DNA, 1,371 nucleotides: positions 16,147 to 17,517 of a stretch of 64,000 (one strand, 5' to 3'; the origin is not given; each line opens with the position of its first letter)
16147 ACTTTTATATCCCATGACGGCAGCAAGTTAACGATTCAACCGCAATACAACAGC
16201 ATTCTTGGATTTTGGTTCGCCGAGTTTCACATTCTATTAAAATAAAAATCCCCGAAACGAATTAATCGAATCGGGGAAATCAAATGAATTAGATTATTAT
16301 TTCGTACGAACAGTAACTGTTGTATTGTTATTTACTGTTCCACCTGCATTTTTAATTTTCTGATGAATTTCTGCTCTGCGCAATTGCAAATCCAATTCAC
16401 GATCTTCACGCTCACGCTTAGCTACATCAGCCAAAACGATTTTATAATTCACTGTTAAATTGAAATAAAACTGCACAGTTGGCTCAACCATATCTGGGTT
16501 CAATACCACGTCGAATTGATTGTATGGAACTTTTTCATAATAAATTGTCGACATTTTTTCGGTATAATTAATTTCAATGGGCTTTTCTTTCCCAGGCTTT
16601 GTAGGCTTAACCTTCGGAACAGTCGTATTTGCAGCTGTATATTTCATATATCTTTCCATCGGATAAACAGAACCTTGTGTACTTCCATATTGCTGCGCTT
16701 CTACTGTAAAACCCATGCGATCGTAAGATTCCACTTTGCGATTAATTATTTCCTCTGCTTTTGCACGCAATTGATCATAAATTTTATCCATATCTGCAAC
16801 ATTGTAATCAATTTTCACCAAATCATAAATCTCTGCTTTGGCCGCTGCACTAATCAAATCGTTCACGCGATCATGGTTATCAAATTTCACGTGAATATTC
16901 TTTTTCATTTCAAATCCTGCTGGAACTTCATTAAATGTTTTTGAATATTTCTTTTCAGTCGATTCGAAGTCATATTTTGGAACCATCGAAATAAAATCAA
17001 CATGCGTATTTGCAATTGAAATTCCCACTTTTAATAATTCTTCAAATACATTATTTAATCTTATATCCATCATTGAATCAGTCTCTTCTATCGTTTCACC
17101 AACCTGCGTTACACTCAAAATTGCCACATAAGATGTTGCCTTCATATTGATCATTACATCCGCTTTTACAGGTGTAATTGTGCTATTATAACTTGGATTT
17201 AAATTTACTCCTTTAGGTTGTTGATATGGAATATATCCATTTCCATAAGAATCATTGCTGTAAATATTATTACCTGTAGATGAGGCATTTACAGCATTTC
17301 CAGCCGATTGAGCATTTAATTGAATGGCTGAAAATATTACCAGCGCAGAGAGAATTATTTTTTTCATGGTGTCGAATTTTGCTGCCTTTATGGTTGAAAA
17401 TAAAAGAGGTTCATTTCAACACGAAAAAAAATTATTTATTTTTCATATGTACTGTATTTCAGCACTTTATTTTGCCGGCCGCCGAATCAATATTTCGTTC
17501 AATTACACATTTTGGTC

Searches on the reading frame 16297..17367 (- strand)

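Call 47: search_protein_families(library=pfam, proteins=[window:16297-17367:-], max_evalue=0.00001)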
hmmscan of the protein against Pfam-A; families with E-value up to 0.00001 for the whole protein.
window:16297-17367:- (356 aa): 1 family
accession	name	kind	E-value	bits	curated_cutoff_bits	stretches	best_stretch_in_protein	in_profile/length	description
PF04402.19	SIMPL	-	3.4e-09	37.7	25.2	1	80-248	16-185/205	Protein of unknown function (DUF541)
